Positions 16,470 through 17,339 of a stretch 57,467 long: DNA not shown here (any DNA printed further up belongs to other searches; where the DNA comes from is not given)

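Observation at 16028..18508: lexA sits in the sigma-factor slot of a duplicated STAS / anti-sigma-like module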

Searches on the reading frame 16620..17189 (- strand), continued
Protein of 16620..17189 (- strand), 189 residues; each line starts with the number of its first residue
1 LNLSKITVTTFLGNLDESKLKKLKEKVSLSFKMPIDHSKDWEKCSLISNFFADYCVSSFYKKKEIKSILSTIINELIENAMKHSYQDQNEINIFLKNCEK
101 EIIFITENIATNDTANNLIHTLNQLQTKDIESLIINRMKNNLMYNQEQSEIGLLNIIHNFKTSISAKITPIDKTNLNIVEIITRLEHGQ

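Call 27: find_related_loci(query=A2, collection=genome_contigs, flank=6000)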
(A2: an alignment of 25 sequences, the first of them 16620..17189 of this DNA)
Query A2 (189 aa) in genome_contigs; peptide patterns used: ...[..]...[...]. (x = any residue, [..] = any of these).
600 stretches matched a pattern (row limit reached: there are more); 518 encode a relative of the query (tblastn E <= 1e-3); the best 80 are kept; 80 distinct loci.
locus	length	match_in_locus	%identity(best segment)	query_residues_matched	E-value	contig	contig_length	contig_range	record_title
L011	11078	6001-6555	71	4-187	1e-81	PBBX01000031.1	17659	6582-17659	MAG: bacterium isolate SP4154 MHASMcontig_1617353, whole genome shotgun sequence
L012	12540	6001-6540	52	9-187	2e-56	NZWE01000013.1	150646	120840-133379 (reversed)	MAG: Actinomycetota bacterium isolate NAT535 151943, whole genome shotgun sequence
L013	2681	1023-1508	32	22-185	1e-24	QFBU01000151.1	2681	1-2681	Candidatus Marinamargulisbacteria bacterium SCGC AAA071-K20 AAA071-K20_151, whole genome shotgun sequence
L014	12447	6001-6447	34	21-170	3e-21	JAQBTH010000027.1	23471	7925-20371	MAG: bacterium isolate casp150-mb.112 NODE_5760_length_23471_cov_0.073635, whole genome shotgun sequence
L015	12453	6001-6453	32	26-174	2e-20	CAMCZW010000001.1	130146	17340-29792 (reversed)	MAG: bacterium UBP8_UBA817 isolate MH-08apr19-105 genome assembly, contig: MH-08apr19-C190, whole genome shotgun sequenc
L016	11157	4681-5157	34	27-186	1e-20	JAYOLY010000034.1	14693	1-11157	MAG: Rickettsiales bacterium isolate 139571_S172_metabat_bins_2.tsv.073 NODE_3736_length_14693_cov_4.865692, whole genom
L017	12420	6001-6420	39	27-164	2e-19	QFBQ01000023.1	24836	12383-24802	Candidatus Marinamargulisbacteria bacterium SCGC AG-343-D04 AG-343-D04_23, whole genome shotgun sequence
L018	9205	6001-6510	27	2-172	7e-19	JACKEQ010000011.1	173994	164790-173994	MAG: Alphaproteobacteria bacterium isolate HK-STAS-MYXO-38 HK-STAS-MYXO-38_11, whole genome shotgun sequence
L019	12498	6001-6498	25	6-172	2e-17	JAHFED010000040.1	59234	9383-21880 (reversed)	MAG: Myxococcales bacterium isolate nzgw260 NODE_303_length_59235_cov_5.613560, whole genome shotgun sequence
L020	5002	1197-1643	30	28-179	4e-17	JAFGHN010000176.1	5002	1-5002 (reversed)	MAG: Spirochaetales bacterium isolate Zod_Metabat.1463 k87_3467998, whole genome shotgun sequence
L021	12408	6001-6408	29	33-168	7e-17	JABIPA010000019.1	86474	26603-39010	MAG: bacterium isolate SI072_bin107 k141_687684, whole genome shotgun sequence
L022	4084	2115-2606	28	19-170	1e-16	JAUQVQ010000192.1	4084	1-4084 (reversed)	MAG: Gloeomargarita sp. HHBFW_bins_162 NODE_44471_length_4084_cov_7.647966, whole genome shotgun sequence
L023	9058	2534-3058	30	8-186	2e-16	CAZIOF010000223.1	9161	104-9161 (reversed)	MAG TPA_asm: uncultured Candidatus Marinamargulisbacteria bacterium isolate SRP092796_co2_708 genome assembly, contig: k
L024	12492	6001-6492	27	19-170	2e-15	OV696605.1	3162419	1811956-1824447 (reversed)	Gloeomargaritales cyanobacterium VI4D9 isolate Thaho_VI4D9 genome assembly, chromosome: 1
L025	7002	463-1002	27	4-173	2e-15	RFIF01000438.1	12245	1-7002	MAG: Cyanobacteria bacterium J069 k99_1210887, whole genome shotgun sequence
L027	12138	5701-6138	28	41-182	4e-15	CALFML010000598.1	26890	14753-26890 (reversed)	MAG TPA_asm: uncultured Myxococcales bacterium isolate SRR6231182_bin.80_CONCOCT_v1.1_MAG genome assembly, contig: ERZ65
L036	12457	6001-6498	31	5-170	1e-16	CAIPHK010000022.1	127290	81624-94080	uncultured bacterium isolate KT_bin-0310 genome assembly, contig: bin-0310:22/46, whole genome shotgun sequence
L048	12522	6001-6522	28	24-182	5e-13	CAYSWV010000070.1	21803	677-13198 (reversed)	MAG TPA_asm: uncultured bacterium isolate SRP128890_co1_206 genome assembly, contig: NODE_3921_length_21803_cov_8.099733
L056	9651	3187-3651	30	41-186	7e-13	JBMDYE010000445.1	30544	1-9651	MAG: Planktothrix sp. isolate FCentRs1_7 FCentRs1_contig445, whole genome shotgun sequence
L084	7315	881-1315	31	41-173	7e-12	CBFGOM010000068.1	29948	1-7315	MAG TPA_asm: uncultured Oscillatoriaceae bacterium isolate SRR29873479_metabat2_16 genome assembly, contig: ERZ27315265.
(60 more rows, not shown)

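Call 32: predict_structure(alignment_id=A2)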
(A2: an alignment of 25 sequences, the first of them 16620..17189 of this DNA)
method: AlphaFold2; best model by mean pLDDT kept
length: 189 residues; sequences in the alignment: 25
mean_pLDDT: 82.3   pTM: 0.81
mean pLDDT of the five models: 82.3, 82.3, 81.5, 81.3, 79.7
residues with pLDDT >= 90: 40; 70-90: 127; 50-70: 20; < 50: 2
segments of 3 or more residues with pLDDT < 50: none
pLDDT, mean of each block of 10 residues (from residue 1): 61 75 75 66 82 81 85 90 84 87 91 90 83 87 76 85 90 94 82
secondary structure, 60 per line:
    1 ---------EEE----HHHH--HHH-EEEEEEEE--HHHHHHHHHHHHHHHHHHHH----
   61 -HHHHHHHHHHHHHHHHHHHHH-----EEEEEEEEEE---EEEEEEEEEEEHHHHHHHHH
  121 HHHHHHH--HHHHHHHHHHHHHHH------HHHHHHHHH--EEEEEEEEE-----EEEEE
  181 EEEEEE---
elements in order: E10-12 H17-20 E27-34 H37-56 H62-82 E88-97 E101-111 H112-127 H130-144 H151-159 E162-170 E176-186

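Call 35: search_solved_structures(query=A2, max_evalue=1, show_alignments=2)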
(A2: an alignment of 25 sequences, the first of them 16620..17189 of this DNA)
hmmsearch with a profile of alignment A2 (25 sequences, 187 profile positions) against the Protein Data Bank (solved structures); distinct sequences matched with E-value up to 1: 2.
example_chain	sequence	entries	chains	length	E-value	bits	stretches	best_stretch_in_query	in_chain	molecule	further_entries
8g3a_D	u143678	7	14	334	0.022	17.5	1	64-104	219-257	Sensor protein BceS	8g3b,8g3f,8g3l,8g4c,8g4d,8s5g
8dvq_A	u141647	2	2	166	0.37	13.4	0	66-108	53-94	Sensor protein VanS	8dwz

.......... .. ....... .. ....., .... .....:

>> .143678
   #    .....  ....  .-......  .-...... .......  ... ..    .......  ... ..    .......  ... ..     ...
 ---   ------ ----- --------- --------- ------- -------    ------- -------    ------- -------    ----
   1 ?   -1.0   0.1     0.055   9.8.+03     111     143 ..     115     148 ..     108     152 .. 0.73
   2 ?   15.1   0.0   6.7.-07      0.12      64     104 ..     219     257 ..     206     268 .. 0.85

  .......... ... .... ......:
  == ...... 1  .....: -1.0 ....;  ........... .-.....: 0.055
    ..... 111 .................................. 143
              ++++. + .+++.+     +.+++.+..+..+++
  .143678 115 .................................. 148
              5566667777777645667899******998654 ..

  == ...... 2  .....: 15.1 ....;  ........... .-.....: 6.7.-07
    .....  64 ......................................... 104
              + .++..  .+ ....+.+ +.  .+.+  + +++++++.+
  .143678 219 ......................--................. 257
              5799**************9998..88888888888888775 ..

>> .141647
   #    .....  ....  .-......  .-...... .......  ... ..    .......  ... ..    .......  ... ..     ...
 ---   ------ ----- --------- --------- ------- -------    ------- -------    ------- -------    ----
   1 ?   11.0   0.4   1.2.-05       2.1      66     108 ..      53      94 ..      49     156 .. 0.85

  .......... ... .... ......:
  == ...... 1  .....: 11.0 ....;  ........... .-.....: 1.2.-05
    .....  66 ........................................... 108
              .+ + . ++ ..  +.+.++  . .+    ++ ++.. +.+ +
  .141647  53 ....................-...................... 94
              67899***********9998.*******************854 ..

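Call 36: fold_search(model_id=the predicted structure, library=pdb)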
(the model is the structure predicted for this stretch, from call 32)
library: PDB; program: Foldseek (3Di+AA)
matches with E <= 10: 449; with E <= 0.001: 8
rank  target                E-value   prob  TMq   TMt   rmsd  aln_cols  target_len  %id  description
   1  6kko_A                1.4e-04  1.00  0.57  0.62   6.1       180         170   14  The crystal structure of SiaB-SiaC complex from Pseudomonas aeruginosa (released 2020-06-10)
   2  1th8_A                2.8e-04  1.00  0.39  0.50   6.5       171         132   14  Crystal Structures of the ADP and ATP bound forms of the Bacillus Anti-sigma factor SpoIIAB in complex with the Anti-a (released 2004-06-15)
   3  8ih8_D                3.2e-04  1.00  0.50  0.69   4.0       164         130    5  anti-sigmaF factor and Anti-sigmaF factor antagonist complex(usfx-RsfB) (released 2024-02-28)
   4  6m37_C                3.8e-04  1.00  0.46  0.70   5.0       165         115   12  The crystal structure of B. subtilis RsbV/RsbW complex in the hexagonal crystal form (released 2020-07-15)
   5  1l0o_A                4.3e-04  1.00  0.49  0.62   5.2       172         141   12  Crystal Structure of the Bacillus stearothermophilus Anti-Sigma Factor SpoIIAB with the Sporulation Sigma Factor Sigma (released 2002-04-03)
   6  6m37_A                4.5e-04  1.00  0.39  0.61   5.9       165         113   12  The crystal structure of B. subtilis RsbV/RsbW complex in the hexagonal crystal form (released 2020-07-15)
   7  1til_E                6.9e-04  1.00  0.45  0.58   5.5       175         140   11  Crystal Structures of the ADP and ATP bound forms of the Bacillus Anti-sigma factor SpoIIAB in complex with the Anti-a (released 2004-06-15)
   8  6m36_C                6.9e-04  1.00  0.29  0.44   8.2       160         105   10  The crystal structure of B. subtilis RsbV/RsbW complex in the monoclinic crystal form (released 2020-07-15)
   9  6m36_A                1.3e-03  1.00  0.37  0.63   6.8       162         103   12  The crystal structure of B. subtilis RsbV/RsbW complex in the monoclinic crystal form (released 2020-07-15)
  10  1tid_A                1.6e-03  1.00  0.40  0.51   6.6       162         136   14  Crystal Structures of the ADP and ATP bound forms of the Bacillus Anti-sigma factor SpoIIAB in complex with the Anti-a (released 2004-06-15)
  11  6m36_I                1.9e-03  1.00  0.38  0.63   6.2       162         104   12  The crystal structure of B. subtilis RsbV/RsbW complex in the monoclinic crystal form (released 2020-07-15)
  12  8ih8_C                2.3e-03  1.00  0.51  0.71   4.1       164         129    7  anti-sigmaF factor and Anti-sigmaF factor antagonist complex(usfx-RsfB) (released 2024-02-28)
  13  6m36_G                2.3e-03  1.00  0.37  0.63   6.2       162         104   13  The crystal structure of B. subtilis RsbV/RsbW complex in the monoclinic crystal form (released 2020-07-15)
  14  1tid_C                3.2e-03  0.99  0.36  0.47   7.2       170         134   13  Crystal Structures of the ADP and ATP bound forms of the Bacillus Anti-sigma factor SpoIIAB in complex with the Anti-a (released 2004-06-15)
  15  9eut_A                4.9e-03  0.97  0.39  0.12  13.7       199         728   12  Cryo-EM structure of the full-length Pseudomonas aeruginosa bacteriophytochrome in its Pr state (released 2024-09-04)
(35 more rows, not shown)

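Call 65: find_encoding_contigs(protein=P0041, flank=5000, max_places=3)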
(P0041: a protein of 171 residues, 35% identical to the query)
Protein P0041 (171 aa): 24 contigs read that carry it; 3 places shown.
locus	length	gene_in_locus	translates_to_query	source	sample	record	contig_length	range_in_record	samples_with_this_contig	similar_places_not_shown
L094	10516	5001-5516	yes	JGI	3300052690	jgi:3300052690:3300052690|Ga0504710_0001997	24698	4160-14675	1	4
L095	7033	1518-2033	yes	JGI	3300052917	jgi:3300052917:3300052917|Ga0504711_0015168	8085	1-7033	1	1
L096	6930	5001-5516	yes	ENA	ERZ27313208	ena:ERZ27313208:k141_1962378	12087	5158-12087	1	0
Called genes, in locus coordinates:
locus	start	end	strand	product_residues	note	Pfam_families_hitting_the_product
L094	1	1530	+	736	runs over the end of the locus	PF00501:AMP-binding, PF23024:AMP-dom_DIP2-like, PF00550:PP-binding (weak)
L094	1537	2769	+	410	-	-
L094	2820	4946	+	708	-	PF16927:HisKA_7TM, PF07228:SpoIIE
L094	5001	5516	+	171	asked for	-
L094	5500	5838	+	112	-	-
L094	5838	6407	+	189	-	-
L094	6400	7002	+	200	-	PF01726:LexA_DNA_bind, PF13730:HTH_36 (weak), PF00717:Peptidase_S24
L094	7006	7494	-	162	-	PF00885:DMRL_synthase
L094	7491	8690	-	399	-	PF00926:DHBP_synthase, PF00925:GTP_cyclohydro2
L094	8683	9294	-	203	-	PF00677:Lum_binding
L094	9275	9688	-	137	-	PF01029:NusB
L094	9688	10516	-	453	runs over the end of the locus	PF00289:Biotin_carb_N, PF02222:ATP-grasp, PF02786:CPSase_L_D2, PF07478:Dala_Dala_lig_C, PF02785:Biotin_carb_C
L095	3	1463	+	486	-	?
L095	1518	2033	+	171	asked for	-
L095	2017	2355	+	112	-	-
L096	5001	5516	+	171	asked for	-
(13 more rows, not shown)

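Call 69: search_protein_families(library=pfam, proteins=[L009:6106-8556:+, L048:7010-8386:+, L056:4121-4981:+, L084:2264-3370:+, L027:6554-7690:+, L017:4396-5088:+, L014:5185-5931:+], max_evalue=0.0001)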
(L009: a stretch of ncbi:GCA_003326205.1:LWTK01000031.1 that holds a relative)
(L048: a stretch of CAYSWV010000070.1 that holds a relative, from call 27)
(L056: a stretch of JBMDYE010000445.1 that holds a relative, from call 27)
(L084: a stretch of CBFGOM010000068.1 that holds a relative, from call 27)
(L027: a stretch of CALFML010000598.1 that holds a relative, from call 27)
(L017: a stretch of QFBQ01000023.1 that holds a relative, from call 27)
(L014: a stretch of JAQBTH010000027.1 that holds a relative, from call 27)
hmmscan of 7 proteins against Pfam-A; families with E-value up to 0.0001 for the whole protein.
L009:6106-8556:+ (816 aa): 9 families
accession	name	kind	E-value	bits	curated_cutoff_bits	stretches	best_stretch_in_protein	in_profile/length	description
PF14516.12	AAA_35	-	3.3e-32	112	27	1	460-804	4-329/331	AAA-like domain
PF01590.32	GAF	-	5.5e-19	69.5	22.4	1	231-373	1-133/133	GAF domain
PF00989.32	PAS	-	6.2e-13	49.2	22.6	1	87-184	1-101/113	PAS fold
PF13426.13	PAS_9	-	1.5e-12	48.2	27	1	97-196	1-103/103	PAS domain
PF13188.13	PAS_8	-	4.8e-07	29.9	21.8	1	87-140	1-53/65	PAS domain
PF13185.12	GAF_2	-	1.4e-05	25.8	28.6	1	231-374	3-136/136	GAF domain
PF08447.18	PAS_3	-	1.5e-05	25.6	25.6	1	110-179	1-75/89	PAS fold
PF13492.12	GAF_3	-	3.3e-05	24.8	27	0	236-374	6-128/129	GAF domain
PF08448.16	PAS_4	-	5.7e-05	23.7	23.1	0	95-198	3-109/110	PAS fold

L048:7010-8386:+ (458 aa): 4 families
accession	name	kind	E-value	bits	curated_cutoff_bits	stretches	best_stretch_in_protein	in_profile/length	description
PF00211.25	Guanylate_cyc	-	4.7e-63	212.5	21.9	1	275-453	3-182/183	Adenylate and Guanylate cyclase catalytic domain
PF08447.18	PAS_3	-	2.3e-08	34.6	25.6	1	148-231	6-89/89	PAS fold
PF00989.32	PAS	-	2e-07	31.4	22.6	1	122-234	2-113/113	PAS fold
PF13426.13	PAS_9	-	5e-06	27.2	27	1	134-235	4-102/103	PAS domain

L056:4121-4981:+ (286 aa): 1 family
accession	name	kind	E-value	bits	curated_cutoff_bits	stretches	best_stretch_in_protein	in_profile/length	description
PF00990.26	GGDEF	-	2.9e-46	157.6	23.8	1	122-278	2-160/161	Diguanylate cyclase, GGDEF domain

L084:2264-3370:+ (368 aa): 2 families
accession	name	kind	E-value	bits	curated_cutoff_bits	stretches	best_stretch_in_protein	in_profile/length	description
PF02518.31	HATPase_c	-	1.6e-25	90.1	26.4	1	277-351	37-110/111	Histidine kinase-, DNA gyrase B-, and HSP90-like ATPase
PF00512.31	HisKA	-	2e-22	79.4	26.9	1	90-156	1-65/66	His Kinase A (phospho-acceptor) domain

L027:6554-7690:+ (378 aa): 1 family
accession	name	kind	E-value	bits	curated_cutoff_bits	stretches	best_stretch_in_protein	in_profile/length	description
PF00211.25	Guanylate_cyc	-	5.7e-19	68.8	21.9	1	80-232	7-154/183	Adenylate and Guanylate cyclase catalytic domain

L017:4396-5088:+ (230 aa): 2 families
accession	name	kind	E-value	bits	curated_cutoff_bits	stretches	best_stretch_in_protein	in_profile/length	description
PF01648.25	ACPS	-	4.8e-09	36.7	25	1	107-193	1-94/111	4'-phosphopantetheinyl transferase superfamily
PF22624.1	AASDHPPT_N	-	7.8e-09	36.1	27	1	26-103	14-97/100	4'-phosphopantetheinyl transferase, N-terminal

L014:5185-5931:+ (248 aa): 0 families

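Call 80: find_encoding_contigs(protein=P0004, flank=10000, max_places=2)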
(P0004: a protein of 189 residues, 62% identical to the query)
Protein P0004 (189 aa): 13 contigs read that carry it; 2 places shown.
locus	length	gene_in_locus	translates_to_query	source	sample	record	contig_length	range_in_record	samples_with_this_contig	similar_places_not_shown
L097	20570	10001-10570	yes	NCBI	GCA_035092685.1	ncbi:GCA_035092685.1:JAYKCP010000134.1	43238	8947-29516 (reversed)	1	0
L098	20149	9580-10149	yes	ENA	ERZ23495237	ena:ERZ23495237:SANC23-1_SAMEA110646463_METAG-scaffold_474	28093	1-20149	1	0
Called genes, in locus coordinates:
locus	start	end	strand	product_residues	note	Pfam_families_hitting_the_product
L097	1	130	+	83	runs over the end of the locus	-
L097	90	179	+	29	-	-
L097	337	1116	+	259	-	PF00142:Fer4_NifH (weak), PF01656:CbiA, PF02374:ArsA_ATPase, PF09140:MipZ (weak), PF10609:ParA, PF13614:AAA_31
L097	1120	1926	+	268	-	PF02195:ParB_N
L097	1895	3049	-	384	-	PF00083:Sugar_tr, PF07690:MFS_1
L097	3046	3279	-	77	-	-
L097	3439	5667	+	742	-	PF00501:AMP-binding, PF23024:AMP-dom_DIP2-like, PF00550:PP-binding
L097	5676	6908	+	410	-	-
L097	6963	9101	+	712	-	PF16927:HisKA_7TM (weak), PF07228:SpoIIE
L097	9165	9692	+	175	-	-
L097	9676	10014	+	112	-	-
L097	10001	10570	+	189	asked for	PF19788:DUF6272 (weak)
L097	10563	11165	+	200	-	PF01726:LexA_DNA_bind, PF13730:HTH_36 (weak), PF00717:Peptidase_S24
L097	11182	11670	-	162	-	PF00885:DMRL_synthase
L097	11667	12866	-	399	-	PF00926:DHBP_synthase, PF00925:GTP_cyclohydro2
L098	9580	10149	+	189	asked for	PF19788:DUF6272 (weak)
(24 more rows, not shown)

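Call 81: find_encoding_contigs(protein=P0041, flank=10000, max_places=1)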
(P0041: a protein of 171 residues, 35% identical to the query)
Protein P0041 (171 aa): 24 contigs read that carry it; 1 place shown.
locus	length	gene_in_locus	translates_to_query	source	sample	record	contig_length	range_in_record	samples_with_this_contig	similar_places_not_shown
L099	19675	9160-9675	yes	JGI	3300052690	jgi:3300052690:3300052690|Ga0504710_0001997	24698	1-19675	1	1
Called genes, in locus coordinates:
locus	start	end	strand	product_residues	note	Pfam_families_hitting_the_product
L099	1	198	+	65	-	?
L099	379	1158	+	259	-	PF00142:Fer4_NifH (weak), PF01656:CbiA, PF02374:ArsA_ATPase, PF07015:VirC1 (faint), PF09140:MipZ (weak), PF10609:ParA, PF13614:AAA_31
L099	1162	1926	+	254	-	PF02195:ParB_N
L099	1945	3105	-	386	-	PF07690:MFS_1, PF06779:MFS_4 (faint), PF00083:Sugar_tr, PF12832:MFS_1_like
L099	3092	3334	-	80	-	-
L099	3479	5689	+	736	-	PF00501:AMP-binding, PF23024:AMP-dom_DIP2-like, PF00550:PP-binding (weak)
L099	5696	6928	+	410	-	-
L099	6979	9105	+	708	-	PF16927:HisKA_7TM, PF07228:SpoIIE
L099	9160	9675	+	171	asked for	-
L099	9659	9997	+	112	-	-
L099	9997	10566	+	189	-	-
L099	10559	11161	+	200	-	PF01726:LexA_DNA_bind, PF13730:HTH_36 (weak), PF00717:Peptidase_S24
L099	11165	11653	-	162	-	PF00885:DMRL_synthase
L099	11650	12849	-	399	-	PF00926:DHBP_synthase, PF00925:GTP_cyclohydro2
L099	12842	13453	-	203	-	PF00677:Lum_binding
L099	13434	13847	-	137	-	PF01029:NusB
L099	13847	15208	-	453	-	PF00289:Biotin_carb_N, PF02222:ATP-grasp, PF02786:CPSase_L_D2, PF07478:Dala_Dala_lig_C, PF02785:Biotin_carb_C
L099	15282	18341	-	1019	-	PF27881:CRWN_N (faint), PF00395:SLH (faint)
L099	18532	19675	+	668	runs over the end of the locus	PF00270:DEAD (weak), PF04851:ResIII, PF17757:UvrB_inter, PF27431:UvrB_3rd, PF00271:Helicase_C, PF12344:UvrB, PF02151:UVR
